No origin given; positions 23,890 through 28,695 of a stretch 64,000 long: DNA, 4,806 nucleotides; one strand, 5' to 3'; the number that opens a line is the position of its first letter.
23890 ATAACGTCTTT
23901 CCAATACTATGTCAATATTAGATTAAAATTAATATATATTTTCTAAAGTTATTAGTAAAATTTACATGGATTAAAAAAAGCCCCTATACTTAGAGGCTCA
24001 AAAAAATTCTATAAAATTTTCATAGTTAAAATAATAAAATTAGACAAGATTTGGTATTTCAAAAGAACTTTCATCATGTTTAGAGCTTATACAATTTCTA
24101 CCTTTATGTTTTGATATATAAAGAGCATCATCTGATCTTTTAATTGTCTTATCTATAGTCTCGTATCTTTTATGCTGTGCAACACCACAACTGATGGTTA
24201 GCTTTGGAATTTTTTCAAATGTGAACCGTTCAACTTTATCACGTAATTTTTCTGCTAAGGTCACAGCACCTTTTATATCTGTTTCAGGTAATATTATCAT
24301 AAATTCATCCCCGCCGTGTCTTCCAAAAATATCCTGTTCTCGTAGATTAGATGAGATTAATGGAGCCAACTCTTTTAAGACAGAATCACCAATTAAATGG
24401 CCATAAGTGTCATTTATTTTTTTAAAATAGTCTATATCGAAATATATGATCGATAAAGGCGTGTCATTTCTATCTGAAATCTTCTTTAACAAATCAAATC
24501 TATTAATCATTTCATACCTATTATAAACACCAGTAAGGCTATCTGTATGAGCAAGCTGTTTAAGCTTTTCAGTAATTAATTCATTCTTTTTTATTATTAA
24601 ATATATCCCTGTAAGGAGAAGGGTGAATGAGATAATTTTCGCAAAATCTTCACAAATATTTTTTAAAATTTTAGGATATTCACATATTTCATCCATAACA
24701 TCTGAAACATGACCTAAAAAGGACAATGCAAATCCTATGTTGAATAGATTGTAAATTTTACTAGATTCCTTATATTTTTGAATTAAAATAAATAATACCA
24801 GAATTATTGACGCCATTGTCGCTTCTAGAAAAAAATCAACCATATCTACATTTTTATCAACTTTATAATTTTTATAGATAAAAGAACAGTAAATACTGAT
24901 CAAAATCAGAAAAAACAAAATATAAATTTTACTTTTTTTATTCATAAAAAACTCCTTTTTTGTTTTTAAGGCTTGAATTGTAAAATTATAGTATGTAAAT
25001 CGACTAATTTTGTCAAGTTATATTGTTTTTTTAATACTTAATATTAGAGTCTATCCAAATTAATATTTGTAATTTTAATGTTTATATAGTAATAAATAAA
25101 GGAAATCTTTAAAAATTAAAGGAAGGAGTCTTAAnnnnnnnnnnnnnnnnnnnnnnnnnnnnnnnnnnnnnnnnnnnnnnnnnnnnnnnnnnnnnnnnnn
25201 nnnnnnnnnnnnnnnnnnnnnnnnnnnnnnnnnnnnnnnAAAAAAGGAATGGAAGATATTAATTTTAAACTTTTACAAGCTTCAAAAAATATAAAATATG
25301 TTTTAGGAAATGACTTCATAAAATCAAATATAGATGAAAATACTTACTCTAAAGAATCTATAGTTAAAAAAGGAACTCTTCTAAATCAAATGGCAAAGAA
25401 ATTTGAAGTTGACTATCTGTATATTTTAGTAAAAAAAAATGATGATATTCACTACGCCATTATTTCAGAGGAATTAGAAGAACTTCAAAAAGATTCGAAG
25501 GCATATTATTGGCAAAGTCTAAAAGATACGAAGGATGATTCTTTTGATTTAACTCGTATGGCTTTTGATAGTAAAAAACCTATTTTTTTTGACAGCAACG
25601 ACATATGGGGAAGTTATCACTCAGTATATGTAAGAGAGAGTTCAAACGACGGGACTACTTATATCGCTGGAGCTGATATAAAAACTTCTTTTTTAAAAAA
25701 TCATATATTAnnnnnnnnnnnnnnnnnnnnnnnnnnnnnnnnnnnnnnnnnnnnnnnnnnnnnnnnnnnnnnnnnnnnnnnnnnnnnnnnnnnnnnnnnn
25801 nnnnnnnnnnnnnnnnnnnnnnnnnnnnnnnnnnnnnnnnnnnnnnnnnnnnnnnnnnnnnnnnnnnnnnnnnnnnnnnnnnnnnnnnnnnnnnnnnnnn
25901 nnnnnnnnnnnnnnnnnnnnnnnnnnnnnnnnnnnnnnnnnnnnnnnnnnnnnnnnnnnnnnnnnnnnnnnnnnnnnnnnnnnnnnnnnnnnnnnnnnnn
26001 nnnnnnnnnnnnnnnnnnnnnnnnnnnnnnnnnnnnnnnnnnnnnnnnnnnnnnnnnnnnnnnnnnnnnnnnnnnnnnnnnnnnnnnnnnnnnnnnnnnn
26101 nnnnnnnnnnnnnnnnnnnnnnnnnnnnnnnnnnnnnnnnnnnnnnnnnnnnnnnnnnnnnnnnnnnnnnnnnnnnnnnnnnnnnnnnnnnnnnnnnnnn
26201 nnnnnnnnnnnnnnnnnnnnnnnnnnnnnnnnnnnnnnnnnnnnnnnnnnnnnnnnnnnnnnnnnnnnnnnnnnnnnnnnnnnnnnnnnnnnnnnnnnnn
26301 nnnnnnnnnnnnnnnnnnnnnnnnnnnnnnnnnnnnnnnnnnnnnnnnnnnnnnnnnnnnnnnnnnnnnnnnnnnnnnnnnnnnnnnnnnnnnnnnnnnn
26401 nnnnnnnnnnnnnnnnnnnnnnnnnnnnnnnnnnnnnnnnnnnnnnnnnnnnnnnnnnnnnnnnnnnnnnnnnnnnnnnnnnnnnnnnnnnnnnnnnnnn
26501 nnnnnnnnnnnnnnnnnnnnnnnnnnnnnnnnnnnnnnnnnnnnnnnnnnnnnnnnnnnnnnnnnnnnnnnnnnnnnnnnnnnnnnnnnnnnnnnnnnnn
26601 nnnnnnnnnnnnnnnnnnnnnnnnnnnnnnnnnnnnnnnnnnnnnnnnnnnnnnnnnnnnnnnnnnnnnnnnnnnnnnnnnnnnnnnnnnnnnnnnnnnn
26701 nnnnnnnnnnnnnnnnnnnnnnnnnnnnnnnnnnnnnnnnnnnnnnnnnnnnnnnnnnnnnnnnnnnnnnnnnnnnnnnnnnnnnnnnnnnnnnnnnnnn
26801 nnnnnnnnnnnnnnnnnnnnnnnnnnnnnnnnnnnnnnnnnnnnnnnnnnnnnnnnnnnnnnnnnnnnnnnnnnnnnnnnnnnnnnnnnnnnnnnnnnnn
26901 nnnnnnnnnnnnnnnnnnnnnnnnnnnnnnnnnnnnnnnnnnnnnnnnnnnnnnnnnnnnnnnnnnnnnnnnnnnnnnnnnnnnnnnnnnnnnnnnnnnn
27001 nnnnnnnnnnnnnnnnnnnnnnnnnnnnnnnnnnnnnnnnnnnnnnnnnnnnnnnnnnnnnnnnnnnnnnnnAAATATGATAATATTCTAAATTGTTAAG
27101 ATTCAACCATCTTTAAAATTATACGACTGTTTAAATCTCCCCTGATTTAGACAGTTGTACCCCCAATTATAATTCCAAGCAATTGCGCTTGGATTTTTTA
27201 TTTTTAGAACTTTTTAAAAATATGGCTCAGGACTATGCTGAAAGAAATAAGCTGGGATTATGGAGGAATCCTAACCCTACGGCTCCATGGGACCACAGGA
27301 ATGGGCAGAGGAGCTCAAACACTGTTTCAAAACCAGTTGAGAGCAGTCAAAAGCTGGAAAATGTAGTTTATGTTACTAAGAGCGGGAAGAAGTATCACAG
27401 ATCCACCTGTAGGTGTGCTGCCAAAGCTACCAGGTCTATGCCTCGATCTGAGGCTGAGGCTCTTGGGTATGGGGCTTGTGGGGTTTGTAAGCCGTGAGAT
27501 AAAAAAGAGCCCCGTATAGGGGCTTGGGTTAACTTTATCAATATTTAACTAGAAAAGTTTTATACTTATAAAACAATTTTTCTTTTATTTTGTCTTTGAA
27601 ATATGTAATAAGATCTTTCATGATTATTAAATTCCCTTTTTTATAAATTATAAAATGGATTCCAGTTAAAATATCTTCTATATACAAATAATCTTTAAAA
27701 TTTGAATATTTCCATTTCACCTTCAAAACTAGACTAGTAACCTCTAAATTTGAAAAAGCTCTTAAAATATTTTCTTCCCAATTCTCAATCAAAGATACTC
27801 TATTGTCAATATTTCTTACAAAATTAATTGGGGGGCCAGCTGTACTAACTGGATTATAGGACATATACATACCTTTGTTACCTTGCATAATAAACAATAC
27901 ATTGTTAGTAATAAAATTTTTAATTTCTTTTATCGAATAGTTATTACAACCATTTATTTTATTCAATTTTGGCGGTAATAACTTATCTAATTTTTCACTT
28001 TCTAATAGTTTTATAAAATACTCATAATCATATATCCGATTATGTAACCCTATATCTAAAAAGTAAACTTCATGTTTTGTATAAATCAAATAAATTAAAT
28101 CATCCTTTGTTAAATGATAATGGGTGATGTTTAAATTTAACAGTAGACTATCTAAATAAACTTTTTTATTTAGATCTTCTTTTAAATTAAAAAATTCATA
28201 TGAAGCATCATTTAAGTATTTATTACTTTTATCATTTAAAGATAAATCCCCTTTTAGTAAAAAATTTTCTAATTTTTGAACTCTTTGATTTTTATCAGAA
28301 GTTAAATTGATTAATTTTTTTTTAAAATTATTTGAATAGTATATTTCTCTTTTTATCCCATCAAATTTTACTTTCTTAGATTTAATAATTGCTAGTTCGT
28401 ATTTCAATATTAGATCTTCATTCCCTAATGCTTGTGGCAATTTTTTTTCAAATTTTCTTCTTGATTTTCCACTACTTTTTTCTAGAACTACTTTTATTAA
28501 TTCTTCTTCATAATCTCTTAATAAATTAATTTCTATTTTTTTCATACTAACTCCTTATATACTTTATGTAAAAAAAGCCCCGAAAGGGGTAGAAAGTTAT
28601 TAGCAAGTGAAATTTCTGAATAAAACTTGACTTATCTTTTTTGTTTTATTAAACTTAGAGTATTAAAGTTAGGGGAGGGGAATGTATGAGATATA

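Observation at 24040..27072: Prophage-borne divergent c-di-GMP make/break pair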

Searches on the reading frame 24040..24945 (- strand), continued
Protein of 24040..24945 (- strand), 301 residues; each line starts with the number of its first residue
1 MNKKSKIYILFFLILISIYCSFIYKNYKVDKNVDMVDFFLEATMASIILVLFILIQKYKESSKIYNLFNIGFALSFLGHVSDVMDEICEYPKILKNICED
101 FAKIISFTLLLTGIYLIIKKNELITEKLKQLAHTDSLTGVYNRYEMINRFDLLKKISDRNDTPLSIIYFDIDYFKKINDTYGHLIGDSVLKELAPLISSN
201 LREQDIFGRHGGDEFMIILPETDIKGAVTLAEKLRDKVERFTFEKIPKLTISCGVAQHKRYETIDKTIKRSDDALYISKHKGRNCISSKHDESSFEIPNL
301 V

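Call 50: find_encoding_contigs(protein=P0126, flank=10000, max_places=2)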
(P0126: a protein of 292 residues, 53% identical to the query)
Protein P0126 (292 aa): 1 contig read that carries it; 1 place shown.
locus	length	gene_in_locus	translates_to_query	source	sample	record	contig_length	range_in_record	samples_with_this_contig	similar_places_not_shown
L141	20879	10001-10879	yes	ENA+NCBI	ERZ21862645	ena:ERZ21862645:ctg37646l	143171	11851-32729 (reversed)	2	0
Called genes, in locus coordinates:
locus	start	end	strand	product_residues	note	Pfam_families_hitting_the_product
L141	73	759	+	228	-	PF01381:HTH_3, PF12844:HTH_19 (weak), PF13560:HTH_31 (weak), PF00717:Peptidase_S24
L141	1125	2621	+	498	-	PF12161:HsdM_N, PF02384:N6_Mtase, PF07669:Eco57I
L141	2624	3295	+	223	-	PF01420:Methylase_S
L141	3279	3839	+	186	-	-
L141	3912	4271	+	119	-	-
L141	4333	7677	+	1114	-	PF04313:HSDR_N (weak), PF00176:SNF2-rel_dom (weak), PF00270:DEAD, PF04851:ResIII, PF18766:SWI2_SNF2, PF00271:Helicase_C (weak), PF08463:EcoEI_R_C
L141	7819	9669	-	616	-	PF00990:GGDEF, PF00563:EAL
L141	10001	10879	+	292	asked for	PF00990:GGDEF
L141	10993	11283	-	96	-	-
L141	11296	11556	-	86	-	-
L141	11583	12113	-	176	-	PF01520:Amidase_3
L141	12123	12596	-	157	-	-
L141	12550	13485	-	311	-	-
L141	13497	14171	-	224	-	PF10076:Phage_Mu_Gp48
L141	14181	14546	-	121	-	PF23140:Gp80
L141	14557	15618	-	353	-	PF04865:Baseplate_J, PF26078:Baseplate_J_M, PF26079:Baseplate_J_C (weak)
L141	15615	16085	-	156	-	PF10934:Sheath_initiator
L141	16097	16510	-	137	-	PF10844:DUF2577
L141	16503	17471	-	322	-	PF24032:YQBQ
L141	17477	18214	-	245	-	-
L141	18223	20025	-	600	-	-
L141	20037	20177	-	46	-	-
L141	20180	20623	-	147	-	-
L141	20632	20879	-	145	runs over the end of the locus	PF09393:DUF2001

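Call 63: search_protein_families(library=phrogs, proteins=[window:24040-24945:-], max_evalue=0.001)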
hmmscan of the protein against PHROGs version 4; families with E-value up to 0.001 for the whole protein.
window:24040-24945:- (301 aa): 8 families
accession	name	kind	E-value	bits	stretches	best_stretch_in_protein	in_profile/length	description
phrog_5594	-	unknown function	9e-53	181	1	65-290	339-517/528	-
phrog_14602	-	unknown function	2e-38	133.3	1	121-286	165-334/336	-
phrog_9661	-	unknown function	3e-27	96.8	1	119-284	103-270/274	-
phrog_11823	-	unknown function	2.2e-22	80.3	1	118-287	248-421/693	-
phrog_34213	-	unknown function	6e-21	76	1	129-288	300-464/472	-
phrog_26035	-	unknown function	6.7e-16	59.3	1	166-287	326-444/446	-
phrog_8342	-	unknown function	8.8e-12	45.6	1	127-281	243-400/407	-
phrog_10776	-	unknown function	0.00043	19.8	1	119-201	309-386/674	-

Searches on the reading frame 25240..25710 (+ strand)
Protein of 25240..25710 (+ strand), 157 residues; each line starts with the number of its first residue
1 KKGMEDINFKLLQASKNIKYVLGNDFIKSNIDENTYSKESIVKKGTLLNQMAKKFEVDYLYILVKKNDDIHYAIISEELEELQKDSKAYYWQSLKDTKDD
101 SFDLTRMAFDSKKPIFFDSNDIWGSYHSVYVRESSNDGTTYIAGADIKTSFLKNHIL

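Call 66: predict_structure(alignment_id=A3)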
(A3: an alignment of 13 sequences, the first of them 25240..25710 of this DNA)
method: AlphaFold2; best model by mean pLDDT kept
length: 157 residues; sequences in the alignment: 13
mean_pLDDT: 92.9   pTM: 0.89
mean pLDDT of the five models: 92.9, 92.6, 92.2, 91.7, 91.4
residues with pLDDT >= 90: 134; 70-90: 15; 50-70: 8; < 50: 0
segments of 3 or more residues with pLDDT < 50: none
pLDDT, mean of each block of 10 residues (from residue 1): 88 97 93 97 98 97 95 97 97 91 93 95 93 95 94 58
secondary structure, 60 per line:
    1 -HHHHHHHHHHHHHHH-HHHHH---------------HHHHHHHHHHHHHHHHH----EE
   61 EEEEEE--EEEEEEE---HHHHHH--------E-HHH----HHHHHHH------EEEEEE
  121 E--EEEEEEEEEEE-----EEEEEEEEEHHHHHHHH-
elements in order: H2-16 H18-22 H38-54 E59-66 E69-75 H79-84 H102-108 E115-121 E124-134 E140-148 H149-156

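Call 69: fold_search(model_id=the predicted structure, library=pdb)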
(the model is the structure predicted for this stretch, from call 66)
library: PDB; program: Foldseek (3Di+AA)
matches with E <= 10: 1086; with E <= 0.001: 19
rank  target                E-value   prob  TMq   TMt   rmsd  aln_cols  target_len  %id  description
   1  8py1_C                1.3e-04  1.00  0.61  0.62   4.2       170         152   12  Sensor domain of Asticcacaulis benevestitus chemoreceptor in complex with formate. (released 2025-02-12)
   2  8py0_A                1.3e-04  1.00  0.68  0.69   4.6       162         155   12  Sensor domain of Oscillibacter ruminantium chemoreceptor in complex with formate. (released 2025-02-12)
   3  8py1_A                2.0e-04  1.00  0.60  0.61   4.2       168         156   12  Sensor domain of Asticcacaulis benevestitus chemoreceptor in complex with formate. (released 2025-02-12)
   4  8py1_B                2.6e-04  1.00  0.61  0.62   4.2       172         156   12  Sensor domain of Asticcacaulis benevestitus chemoreceptor in complex with formate. (released 2025-02-12)
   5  8py0_B                2.9e-04  1.00  0.69  0.69   4.4       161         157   12  Sensor domain of Oscillibacter ruminantium chemoreceptor in complex with formate. (released 2025-02-12)
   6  7a6p_A                4.1e-04  1.00  0.46  0.47   5.0       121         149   12  Structural determinants underlying the adduct lifetime in a short LOV protein PpSB2-LOV (released 2021-03-10)
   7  3e0y_A                4.3e-04  1.00  0.42  0.42   7.1       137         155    9  The crystal structure of a conserved domain from a protein of Geobacter sulfurreducens PCA (released 2008-09-30)
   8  7r4s_D                4.6e-04  1.00  0.44  0.50   4.8       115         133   16  Crystal structure of PpSB1-LOV-I48T mutant (dark state) (released 2022-12-21)
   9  5luv_B                4.6e-04  1.00  0.49  0.52   9.8       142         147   13  Short LOV protein W619_1 in apo-state (released 2017-02-22)
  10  7r4s_A                4.9e-04  1.00  0.45  0.52   6.2       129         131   16  Crystal structure of PpSB1-LOV-I48T mutant (dark state) (released 2022-12-21)
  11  9b9s                  5.5e-04  1.00  0.50  0.38   8.6       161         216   16  Crystal structure of the ligand binding domain of the Halomonas titanicae chemoreceptor Htc10 in complex with guanine (released 2024-11-20)
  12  4xmr_A                5.5e-04  1.00  0.46  0.32  12.7       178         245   11  Crystal structure of the sensory domain of the Campylobacter jejuni chemoreceptor Tlp3 (CcmL) with isoleucine bound. (released 2015-11-04)
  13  7r4s_B                5.8e-04  1.00  0.45  0.53   4.3       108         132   18  Crystal structure of PpSB1-LOV-I48T mutant (dark state) (released 2022-12-21)
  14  4jgo_A                6.2e-04  1.00  0.43  0.34   9.1       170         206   19  The crystal structure of sporulation kinase d sensor domain from Bacillus subtilis subsp. (released 2013-05-15)
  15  8q5e_A                7.0e-04  1.00  0.45  0.51   4.6       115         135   15  Crystal structure of PpSB1-LOV protein from Pseudomonas putida with covalent FMN (released 2023-11-29)
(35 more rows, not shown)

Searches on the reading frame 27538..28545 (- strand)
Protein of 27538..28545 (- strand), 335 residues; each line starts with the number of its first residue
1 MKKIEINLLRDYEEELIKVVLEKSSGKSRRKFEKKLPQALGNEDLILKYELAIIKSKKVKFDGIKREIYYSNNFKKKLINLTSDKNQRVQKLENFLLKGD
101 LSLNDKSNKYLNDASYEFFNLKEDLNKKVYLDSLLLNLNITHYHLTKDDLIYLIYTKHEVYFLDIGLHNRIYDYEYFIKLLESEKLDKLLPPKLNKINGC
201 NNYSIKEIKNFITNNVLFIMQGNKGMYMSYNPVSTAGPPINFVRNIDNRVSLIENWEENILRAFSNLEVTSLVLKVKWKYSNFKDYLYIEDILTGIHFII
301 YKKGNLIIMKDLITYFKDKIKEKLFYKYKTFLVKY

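Call 4: search_protein_families(library=pfam, proteins=[window:27538-28545:-], max_evalue=0.01)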
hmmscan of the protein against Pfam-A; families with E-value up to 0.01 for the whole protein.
window:27538-28545:- (335 aa): 0 families

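Call 38: search_protein_families(library=padloc, proteins=[window:27538-28545:-], max_evalue=0.01)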
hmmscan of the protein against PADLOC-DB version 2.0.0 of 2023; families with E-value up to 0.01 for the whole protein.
window:27538-28545:- (335 aa): 1 family
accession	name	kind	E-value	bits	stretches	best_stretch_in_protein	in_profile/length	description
PDLC04066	PD-T4-7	-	4.2e-06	24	1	64-255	54-253/337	-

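Call 63: search_protein_families(library=phrogs, proteins=[window:27538-28545:-], max_evalue=0.001)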
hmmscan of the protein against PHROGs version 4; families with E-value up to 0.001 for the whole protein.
window:27538-28545:- (335 aa): 0 families
